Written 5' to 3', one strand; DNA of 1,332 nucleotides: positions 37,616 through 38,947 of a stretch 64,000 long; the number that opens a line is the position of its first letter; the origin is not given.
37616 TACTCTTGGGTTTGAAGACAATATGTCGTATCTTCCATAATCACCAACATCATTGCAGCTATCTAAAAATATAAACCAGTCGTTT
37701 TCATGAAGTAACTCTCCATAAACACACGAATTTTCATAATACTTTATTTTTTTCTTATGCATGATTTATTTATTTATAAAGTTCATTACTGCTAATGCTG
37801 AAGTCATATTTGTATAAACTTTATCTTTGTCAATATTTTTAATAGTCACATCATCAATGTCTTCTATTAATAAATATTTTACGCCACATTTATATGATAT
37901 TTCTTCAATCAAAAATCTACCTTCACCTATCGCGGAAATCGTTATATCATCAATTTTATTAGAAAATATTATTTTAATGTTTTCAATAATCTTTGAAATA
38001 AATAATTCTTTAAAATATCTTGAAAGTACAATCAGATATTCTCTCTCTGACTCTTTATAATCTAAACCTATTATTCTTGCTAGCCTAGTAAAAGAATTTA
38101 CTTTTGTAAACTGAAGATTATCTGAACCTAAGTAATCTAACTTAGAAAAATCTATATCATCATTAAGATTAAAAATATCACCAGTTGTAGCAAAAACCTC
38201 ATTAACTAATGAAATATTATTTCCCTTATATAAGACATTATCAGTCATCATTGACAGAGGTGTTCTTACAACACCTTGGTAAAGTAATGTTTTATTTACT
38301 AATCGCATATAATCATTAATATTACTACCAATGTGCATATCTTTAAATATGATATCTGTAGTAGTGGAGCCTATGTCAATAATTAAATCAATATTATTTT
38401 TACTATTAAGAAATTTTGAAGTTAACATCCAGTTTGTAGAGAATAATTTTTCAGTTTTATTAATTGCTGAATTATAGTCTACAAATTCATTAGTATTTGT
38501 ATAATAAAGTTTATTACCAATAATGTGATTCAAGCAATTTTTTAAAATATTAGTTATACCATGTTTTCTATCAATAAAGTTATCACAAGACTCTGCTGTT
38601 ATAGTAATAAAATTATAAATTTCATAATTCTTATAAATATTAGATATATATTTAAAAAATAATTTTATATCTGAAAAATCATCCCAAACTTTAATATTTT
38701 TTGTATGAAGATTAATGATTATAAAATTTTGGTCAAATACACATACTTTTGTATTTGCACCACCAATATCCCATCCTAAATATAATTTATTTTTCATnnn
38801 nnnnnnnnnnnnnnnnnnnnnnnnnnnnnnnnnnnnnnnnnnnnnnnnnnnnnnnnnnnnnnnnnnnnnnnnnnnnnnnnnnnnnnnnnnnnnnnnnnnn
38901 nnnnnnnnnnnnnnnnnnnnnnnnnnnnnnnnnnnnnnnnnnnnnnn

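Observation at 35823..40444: Orphan methanofuran/methanopterin-type cofactor module (MfnE-, MfnF-, MfnD-like plus HisA-like) fused with pabB inside a housekeeping block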

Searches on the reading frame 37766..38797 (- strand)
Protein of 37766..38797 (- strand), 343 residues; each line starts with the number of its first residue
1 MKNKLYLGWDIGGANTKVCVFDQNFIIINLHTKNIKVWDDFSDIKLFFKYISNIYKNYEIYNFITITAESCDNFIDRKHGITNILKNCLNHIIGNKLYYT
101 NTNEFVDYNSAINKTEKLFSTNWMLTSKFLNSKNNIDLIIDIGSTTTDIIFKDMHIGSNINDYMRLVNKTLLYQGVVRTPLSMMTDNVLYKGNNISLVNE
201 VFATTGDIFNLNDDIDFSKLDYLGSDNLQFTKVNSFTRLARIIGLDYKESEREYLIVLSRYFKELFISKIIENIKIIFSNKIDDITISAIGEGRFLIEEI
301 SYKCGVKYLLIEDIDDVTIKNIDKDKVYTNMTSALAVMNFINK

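Call 3: search_protein_families(library=pfam, proteins=[window:37766-38797:-], max_evalue=0.01)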
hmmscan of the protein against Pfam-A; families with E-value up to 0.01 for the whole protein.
window:37766-38797:- (343 aa): 0 families

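Call 4: search_protein_families(library=ncbifam, proteins=[window:37766-38797:-], max_evalue=0.01)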
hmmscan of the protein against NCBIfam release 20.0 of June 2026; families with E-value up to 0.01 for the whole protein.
window:37766-38797:- (343 aa): 2 families
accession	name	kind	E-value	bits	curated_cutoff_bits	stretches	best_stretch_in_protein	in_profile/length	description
TIGR03123.1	one_C_unchar_1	hypoth_equivalog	2.4e-59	201.2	244.1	1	7-314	1-308/327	probable H4MPT-linked C1 transfer pathway protein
NF040623.1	MfnF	equivalog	3.4e-36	125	520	1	7-293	3-287/324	(4-{4-[2-(gamma-L-glutamylamino)ethyl]phenoxymethyl}furan-2-yl)methanamine synthase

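Call 7: find_encoding_contigs(protein=window:37766-38797:-, flank=10000, max_places=6)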
Protein window:37766-38797:- (343 aa): 23 contigs read that carry it; 6 places shown.
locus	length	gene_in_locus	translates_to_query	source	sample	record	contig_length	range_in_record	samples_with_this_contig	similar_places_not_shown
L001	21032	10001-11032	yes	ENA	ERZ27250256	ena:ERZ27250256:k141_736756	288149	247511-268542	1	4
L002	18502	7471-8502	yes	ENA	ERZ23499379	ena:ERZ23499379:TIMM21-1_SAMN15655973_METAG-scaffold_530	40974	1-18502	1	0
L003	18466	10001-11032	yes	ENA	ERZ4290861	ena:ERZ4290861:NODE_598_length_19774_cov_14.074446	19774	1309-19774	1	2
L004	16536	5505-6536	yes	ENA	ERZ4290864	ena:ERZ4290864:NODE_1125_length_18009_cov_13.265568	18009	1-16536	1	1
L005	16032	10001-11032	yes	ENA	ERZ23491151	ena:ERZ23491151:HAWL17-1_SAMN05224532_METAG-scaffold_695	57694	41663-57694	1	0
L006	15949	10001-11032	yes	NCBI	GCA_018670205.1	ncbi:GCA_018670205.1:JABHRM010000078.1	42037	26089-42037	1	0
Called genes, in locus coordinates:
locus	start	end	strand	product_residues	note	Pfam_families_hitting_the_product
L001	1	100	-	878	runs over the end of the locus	PF00330:Aconitase, PF00694:Aconitase_C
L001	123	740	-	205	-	PF04356:DUF489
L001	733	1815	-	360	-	PF01171:ATP_bind_3, PF02540:NAD_synthase (faint), PF02568:ThiI (faint), PF03054:tRNA_Me_trans, PF20259:tRNA_Me_trans_M, PF20258:tRNA_Me_trans_C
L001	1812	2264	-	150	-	PF00293:NUDIX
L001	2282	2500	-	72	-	PF01176:eIF-1a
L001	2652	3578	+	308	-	PF00698:Acyl_transf_1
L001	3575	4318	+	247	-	PF00106:adh_short, PF08659:KR, PF13561:adh_short_C2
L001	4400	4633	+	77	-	PF00550:PP-binding, PF14573:PP-binding_2 (weak)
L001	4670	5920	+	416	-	PF00109:ketoacyl-synt, PF02801:Ketoacyl-synt_C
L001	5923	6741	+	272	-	PF01063:Aminotran_4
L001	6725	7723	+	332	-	PF02618:YceG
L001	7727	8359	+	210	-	PF02223:Thymidylate_kin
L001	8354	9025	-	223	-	PF00977:His_biosynth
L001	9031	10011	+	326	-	PF02655:ATP-grasp_3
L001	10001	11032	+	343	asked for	-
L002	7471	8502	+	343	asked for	-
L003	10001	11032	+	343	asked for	-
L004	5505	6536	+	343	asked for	-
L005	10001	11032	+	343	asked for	-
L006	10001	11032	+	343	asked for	-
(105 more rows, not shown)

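Call 8: find_homologous_proteins(query=window:37766-38797:-)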
Query window:37766-38797:- (343 aa): 2391 proteins with E <= 0.001 among 4928 candidates; the best 120 are listed.
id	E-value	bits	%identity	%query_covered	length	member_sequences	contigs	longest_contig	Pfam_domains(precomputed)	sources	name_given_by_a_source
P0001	1.1e-205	700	94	100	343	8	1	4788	-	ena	-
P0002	9.6e-205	697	94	100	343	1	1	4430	-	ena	-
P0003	1.5e-204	697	94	100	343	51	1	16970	-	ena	-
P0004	2.5e-176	604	93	89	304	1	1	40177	-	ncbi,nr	ncbi:hypothetical protein OAN90_02565, partial [Gammaproteobacteria bacterium]|nr:hypothetical prote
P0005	6.9e-149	514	70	100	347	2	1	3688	PF01968.25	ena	-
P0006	1.0e-144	500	69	99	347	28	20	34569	PF01968.25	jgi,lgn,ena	jgi:(4-(4-[2-(gamma-L-glutamylamino)ethyl]phenoxymethyl)furan-2-yl)methanamine synthase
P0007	4.9e-138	478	67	100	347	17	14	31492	-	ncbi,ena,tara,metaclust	tara:strand:+ start:1655 stop:2698 length:1044 start_codon:yes stop_codon:yes gene_type:complete|met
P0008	1.5e-135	470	66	100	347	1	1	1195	PF01968.25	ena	-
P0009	2.9e-121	423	58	98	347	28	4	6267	PF01968.25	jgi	-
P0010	3.8e-116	406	58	100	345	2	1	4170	-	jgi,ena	-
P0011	9.2e-116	405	58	98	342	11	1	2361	-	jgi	-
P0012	2.5e-115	403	55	99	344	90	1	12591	-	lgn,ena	-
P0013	3.7e-115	403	57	100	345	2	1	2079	PF01968.25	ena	-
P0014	4.9e-115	402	57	99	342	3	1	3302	-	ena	-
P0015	6.8e-113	395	56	100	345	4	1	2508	PF01968.25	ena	-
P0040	1.3e-57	214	38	99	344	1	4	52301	PF01968.25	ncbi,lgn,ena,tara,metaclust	tara:strand:- start:183 stop:1217 length:1035 start_codon:yes stop_codon:yes gene_type:complete|meta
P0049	1.7e-37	148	33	91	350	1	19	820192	PF01968.25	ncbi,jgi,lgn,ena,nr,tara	ncbi:MAG: hypothetical protein CMD88_03340 [Gammaproteobacteria bacterium]|nr:hypothetical protein [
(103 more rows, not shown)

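Call 10: find_related_loci(query=A1, collection=genome_contigs, flank=10000)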
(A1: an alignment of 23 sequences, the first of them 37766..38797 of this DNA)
Query A1 (343 aa) in genome_contigs; peptide patterns used: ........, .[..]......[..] (x = any residue, [..] = any of these).
599 stretches matched a pattern (row limit reached: there are more); 573 encode a relative of the query (tblastn E <= 1e-3); the best 80 are kept; 80 distinct loci.
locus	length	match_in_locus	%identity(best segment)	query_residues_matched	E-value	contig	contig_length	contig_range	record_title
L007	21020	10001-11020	55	1-340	7e-122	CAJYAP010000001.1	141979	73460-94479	MAG TPA_asm: uncultured Gammaproteobacteria bacterium isolate ERR2098401_bin.45_MetaBAT_v2.12.1_MAG genome assembly, con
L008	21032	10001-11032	43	1-343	2e-91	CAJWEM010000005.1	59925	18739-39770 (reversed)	MAG TPA_asm: uncultured Gammaproteobacteria bacterium isolate ERR599032_bin.76_MetaBAT_v2.12.1_MAG genome assembly, cont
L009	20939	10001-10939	53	1-313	4e-105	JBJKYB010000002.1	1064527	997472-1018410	MAG: Gammaproteobacteria bacterium isolate LRMED-300 Gammaproteobacteria-LRMED-300-C2, whole genome shotgun sequence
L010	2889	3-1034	40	1-343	1e-52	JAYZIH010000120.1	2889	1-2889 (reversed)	MAG: Pseudomonadota bacterium isolate XB_MAG231 DB_MAG231_0120, whole genome shotgun sequence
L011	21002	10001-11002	31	6-340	2e-47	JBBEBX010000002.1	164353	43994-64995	MAG: Methylophaga sp. isolate LejiaF_48_60 Lejia_F_136_length_164353_cov_37, whole genome shotgun sequence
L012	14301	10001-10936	28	1-308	1e-46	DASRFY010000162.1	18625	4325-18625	MAG TPA_asm: Burkholderiales bacterium isolate SMAG_U10044 k141_954963, whole genome shotgun sequence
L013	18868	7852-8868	34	4-343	9e-45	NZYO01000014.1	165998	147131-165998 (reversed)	MAG: Gammaproteobacteria bacterium isolate NAT271 32352, whole genome shotgun sequence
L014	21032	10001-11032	29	7-343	3e-43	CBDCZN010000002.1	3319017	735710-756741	MAG: Methylococcales bacterium isolate 45c4cb77-fec9-4c48-be97-a6abe3c5673b genome assembly, contig: contig_2, whole gen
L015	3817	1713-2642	30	7-308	6e-43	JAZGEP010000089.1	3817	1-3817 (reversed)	MAG: Methylococcales bacterium isolate SCS4bin.24 SCS4bin.24_89, whole genome shotgun sequence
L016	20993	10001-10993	27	1-324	1e-42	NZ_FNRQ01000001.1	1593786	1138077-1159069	Paraburkholderia sartisoli strain LMG 24000, whole genome shotgun sequence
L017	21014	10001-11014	26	8-338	2e-42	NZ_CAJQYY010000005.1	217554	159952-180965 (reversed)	Paraburkholderia gardini strain LMG 32171 isolate LMG 32171, whole genome shotgun sequence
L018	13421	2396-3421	24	8-342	5e-42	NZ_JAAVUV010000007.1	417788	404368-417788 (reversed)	Caballeronia sp. dw_276 7, whole genome shotgun sequence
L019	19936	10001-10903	30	8-301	3e-42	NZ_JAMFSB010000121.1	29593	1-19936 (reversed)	MAG: Paraburkholderia sp. isolate NGEE_A_bin36 k127_360650, whole genome shotgun sequence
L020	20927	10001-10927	28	8-309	7e-42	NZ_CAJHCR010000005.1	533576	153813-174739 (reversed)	Paraburkholderia kirstenboschensis strain LMG 28727 isolate LMG 28727, whole genome shotgun sequence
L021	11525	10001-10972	29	1-318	1e-41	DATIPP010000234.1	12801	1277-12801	MAG TPA_asm: Gammaproteobacteria bacterium isolate SMAG_U15853 k141_103140, whole genome shotgun sequence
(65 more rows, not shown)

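Call 14: find_encoding_contigs(protein=P0049, flank=10000, max_places=1)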
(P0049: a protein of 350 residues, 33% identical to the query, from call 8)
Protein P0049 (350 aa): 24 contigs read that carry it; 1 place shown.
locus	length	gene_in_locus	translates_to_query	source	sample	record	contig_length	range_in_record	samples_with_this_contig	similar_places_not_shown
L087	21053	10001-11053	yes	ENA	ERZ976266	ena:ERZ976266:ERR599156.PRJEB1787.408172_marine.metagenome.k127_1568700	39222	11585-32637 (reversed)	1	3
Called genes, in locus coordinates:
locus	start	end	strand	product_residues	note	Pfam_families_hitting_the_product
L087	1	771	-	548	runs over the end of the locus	PF01979:Amidohydro_1 (faint), PF07969:Amidohydro_3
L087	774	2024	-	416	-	-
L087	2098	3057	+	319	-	PF00288:GHMP_kinases_N (weak)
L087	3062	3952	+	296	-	PF09176:Mpt_N, PF01488:Shikimate_DH (weak)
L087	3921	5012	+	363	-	PF02655:ATP-grasp_3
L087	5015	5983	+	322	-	PF02289:MCH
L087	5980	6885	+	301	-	PF02655:ATP-grasp_3, PF08443:RimK, PF02955:GSH-S_ATP (weak)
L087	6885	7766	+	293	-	PF01874:CitG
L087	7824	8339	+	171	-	PF08714:Fae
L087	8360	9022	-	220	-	PF00977:His_biosynth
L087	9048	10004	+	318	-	PF02655:ATP-grasp_3, PF13535:ATP-grasp_4 (weak)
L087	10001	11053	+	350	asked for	PF01968:Hydantoinase_A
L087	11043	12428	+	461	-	PF04715:, PF00425:Chorismate_bind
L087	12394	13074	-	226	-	PF04476:4HFCP_synth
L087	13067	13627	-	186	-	PF04289:DUF447_N, PF20766:DUF447_C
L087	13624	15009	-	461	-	PF20123:DUF6513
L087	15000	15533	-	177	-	PF02441:Flavoprotein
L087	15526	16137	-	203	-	PF12804:NTP_transf_3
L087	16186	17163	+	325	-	PF01207:Dus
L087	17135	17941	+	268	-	-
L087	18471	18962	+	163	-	PF02381:MraZ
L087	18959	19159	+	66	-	PF00226:DnaJ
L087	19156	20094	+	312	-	PF01795:Methyltransf_5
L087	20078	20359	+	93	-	-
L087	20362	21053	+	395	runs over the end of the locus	PF00091:Tubulin, PF12327:FtsZ_C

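Call 15: find_encoding_contigs(protein=P0040, flank=10000, max_places=1)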
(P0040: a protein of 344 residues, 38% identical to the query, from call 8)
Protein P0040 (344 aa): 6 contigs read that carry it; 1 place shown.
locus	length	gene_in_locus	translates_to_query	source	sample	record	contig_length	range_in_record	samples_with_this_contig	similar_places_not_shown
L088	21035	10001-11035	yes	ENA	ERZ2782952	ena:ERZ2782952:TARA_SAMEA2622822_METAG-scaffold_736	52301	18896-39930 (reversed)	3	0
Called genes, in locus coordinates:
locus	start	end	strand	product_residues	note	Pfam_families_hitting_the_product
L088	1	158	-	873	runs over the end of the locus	PF00330:Aconitase, PF00694:Aconitase_C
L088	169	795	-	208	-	PF04356:DUF489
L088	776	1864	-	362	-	PF03054:tRNA_Me_trans, PF06508:QueC (weak), PF20259:tRNA_Me_trans_M, PF20258:tRNA_Me_trans_C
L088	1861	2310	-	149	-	PF00293:NUDIX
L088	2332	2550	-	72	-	PF01176:eIF-1a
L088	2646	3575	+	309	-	PF00698:Acyl_transf_1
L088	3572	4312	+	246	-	PF00106:adh_short, PF08659:KR, PF13561:adh_short_C2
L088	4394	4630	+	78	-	PF00550:PP-binding, PF14573:PP-binding_2 (weak)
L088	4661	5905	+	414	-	PF00109:ketoacyl-synt, PF02801:Ketoacyl-synt_C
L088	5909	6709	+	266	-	PF01063:Aminotran_4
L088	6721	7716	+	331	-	PF02618:YceG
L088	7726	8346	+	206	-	PF13521:AAA_28 (weak), PF02223:Thymidylate_kin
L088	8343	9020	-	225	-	PF00977:His_biosynth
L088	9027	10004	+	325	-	PF02655:ATP-grasp_3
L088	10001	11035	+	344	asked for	PF01968:Hydantoinase_A (weak)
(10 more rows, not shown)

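Call 24: find_homologous_proteins(query=L087:5015-5980:+, max_evalue=1e-10)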
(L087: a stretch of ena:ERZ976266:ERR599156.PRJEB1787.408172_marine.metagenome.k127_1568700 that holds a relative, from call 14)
Query L087:5015-5980:+ (322 aa): 7723 proteins with E <= 1e-10 among 8000 candidates; the best 120 are listed.
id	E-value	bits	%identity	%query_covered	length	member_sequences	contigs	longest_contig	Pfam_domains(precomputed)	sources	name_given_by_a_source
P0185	7.9e-214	727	100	100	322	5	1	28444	PF02289.22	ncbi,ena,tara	tara:strand:+ start:27 stop:995 length:969 start_codon:yes stop_codon:yes gene_type:complete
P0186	8.7e-180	615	81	100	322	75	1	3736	PF02289.22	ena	-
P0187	7.6e-176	602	80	100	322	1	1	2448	PF02289.22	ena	-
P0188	9.9e-176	602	80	100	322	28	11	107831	PF02289.22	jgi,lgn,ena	-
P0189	2.4e-175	600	80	100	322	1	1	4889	PF02289.22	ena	-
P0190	8.5e-175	598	78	100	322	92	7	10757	PF02289.22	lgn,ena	-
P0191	1.7e-174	598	80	100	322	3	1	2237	PF02289.22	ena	-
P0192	1.9e-174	597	80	100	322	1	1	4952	PF02289.22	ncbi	-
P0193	5.2e-174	596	79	100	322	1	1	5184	PF02289.22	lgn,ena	-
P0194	5.5e-174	596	80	100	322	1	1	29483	PF02289.22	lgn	-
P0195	6.0e-174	596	79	100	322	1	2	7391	PF02289.22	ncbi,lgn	-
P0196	1.5e-173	594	79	100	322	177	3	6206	PF02289.22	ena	-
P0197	2.7e-173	594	79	100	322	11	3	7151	PF02289.22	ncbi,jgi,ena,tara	jgi:methenyltetrahydromethanopterin cyclohydrolase|tara:strand:- start:1626 stop:2594 length:969 sta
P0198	2.9e-173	593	78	100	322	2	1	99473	PF02289.22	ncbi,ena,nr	ncbi:MAG: methenyltetrahydromethanopterin cyclohydrolase [Pseudomonadota bacterium]|nr:methenyltetra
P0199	3.7e-173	593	78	100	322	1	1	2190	PF02289.22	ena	-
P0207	1.7e-172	591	78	100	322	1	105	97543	PF02289.22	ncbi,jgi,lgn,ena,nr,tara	ncbi:MAG: Methenyltetrahydromethanopterin cyclohydrolase [Gammaproteobacteria bacterium]|nr:MAG: Met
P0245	2.8e-171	587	78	100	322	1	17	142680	PF02289.22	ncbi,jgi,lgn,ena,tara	tara:strand:+ start:314 stop:1282 length:969 start_codon:yes stop_codon:yes gene_type:complete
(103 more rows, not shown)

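Call 25: find_encoding_contigs(protein=P0245, flank=10000, max_places=2)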
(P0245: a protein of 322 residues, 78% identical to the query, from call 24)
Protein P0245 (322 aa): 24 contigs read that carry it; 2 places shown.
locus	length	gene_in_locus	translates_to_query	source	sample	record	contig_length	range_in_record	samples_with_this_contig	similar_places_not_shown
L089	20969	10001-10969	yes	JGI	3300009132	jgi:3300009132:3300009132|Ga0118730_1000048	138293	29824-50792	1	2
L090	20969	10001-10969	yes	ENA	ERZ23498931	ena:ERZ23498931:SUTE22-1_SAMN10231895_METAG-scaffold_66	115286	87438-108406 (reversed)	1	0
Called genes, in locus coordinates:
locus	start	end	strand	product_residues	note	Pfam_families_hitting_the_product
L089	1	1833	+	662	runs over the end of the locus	PF02630:SCO1-SenC, PF00034:Cytochrom_C (faint), PF03150:CCP_MauG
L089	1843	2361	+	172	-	PF00578:AhpC-TSA, PF08534:Redoxin, PF00085:Thioredoxin (weak), PF13098:Thioredoxin_2 (weak), PF13905:Thioredoxin_8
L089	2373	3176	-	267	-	PF01493:GXGXG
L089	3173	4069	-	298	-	PF01913:FTR, PF02741:FTR_C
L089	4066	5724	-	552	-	PF01979:Amidohydro_1 (faint), PF07969:Amidohydro_3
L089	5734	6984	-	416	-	-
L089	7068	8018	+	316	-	PF00288:GHMP_kinases_N, PF08544:GHMP_kinases_C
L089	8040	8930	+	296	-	PF09176:Mpt_N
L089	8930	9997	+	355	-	PF02655:ATP-grasp_3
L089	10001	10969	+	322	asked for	PF02289:MCH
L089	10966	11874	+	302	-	PF02655:ATP-grasp_3, PF08443:RimK, PF14398:ATPgrasp_YheCD (faint), PF02955:GSH-S_ATP (weak)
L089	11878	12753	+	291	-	PF01874:CitG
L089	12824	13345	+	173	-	PF08714:Fae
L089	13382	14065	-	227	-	PF00977:His_biosynth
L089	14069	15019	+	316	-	PF02655:ATP-grasp_3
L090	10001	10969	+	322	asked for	PF02289:MCH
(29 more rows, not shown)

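Call 26: find_encoding_contigs(protein=P0207, flank=10000, max_places=2)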
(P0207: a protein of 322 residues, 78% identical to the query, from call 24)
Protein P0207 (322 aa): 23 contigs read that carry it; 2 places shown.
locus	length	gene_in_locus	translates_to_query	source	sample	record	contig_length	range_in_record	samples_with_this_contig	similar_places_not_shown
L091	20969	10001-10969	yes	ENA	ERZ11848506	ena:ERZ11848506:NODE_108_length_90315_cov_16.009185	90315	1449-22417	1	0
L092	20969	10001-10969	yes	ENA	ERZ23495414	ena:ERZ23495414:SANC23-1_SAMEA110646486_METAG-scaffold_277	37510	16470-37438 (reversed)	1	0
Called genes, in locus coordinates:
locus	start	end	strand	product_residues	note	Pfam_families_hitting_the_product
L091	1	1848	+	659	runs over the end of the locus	PF02630:SCO1-SenC, PF03150:CCP_MauG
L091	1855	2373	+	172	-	PF00578:AhpC-TSA, PF08534:Redoxin, PF00085:Thioredoxin (weak), PF13098:Thioredoxin_2 (weak), PF13905:Thioredoxin_8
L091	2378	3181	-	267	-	PF01493:GXGXG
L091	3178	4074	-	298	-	PF01913:FTR, PF02741:FTR_C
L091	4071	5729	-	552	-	PF01979:Amidohydro_1 (faint), PF07969:Amidohydro_3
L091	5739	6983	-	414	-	-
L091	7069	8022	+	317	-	PF00288:GHMP_kinases_N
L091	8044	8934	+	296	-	PF09176:Mpt_N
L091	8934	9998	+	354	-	PF02655:ATP-grasp_3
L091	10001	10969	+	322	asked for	PF02289:MCH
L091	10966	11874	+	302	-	PF02655:ATP-grasp_3, PF08443:RimK, PF02955:GSH-S_ATP (weak), PF14398:ATPgrasp_YheCD (faint)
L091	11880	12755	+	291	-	PF01874:CitG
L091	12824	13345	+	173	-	PF08714:Fae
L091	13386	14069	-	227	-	PF00977:His_biosynth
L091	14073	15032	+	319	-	PF02655:ATP-grasp_3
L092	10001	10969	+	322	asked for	PF02289:MCH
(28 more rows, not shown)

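Call 29: search_solved_structures(query=window:37766-38797:-, max_evalue=1)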
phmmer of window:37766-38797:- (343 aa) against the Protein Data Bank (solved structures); distinct sequences matched with E-value up to 1: 2.
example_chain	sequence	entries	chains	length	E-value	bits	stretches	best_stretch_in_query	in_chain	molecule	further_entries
3c0b_A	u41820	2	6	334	1.5e-25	93.4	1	6-292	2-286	Conserved archaeal protein Q6M145 | Conserved archaeal protein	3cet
21vq_N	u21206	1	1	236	0.26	13.8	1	139-211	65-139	Phi92_gp135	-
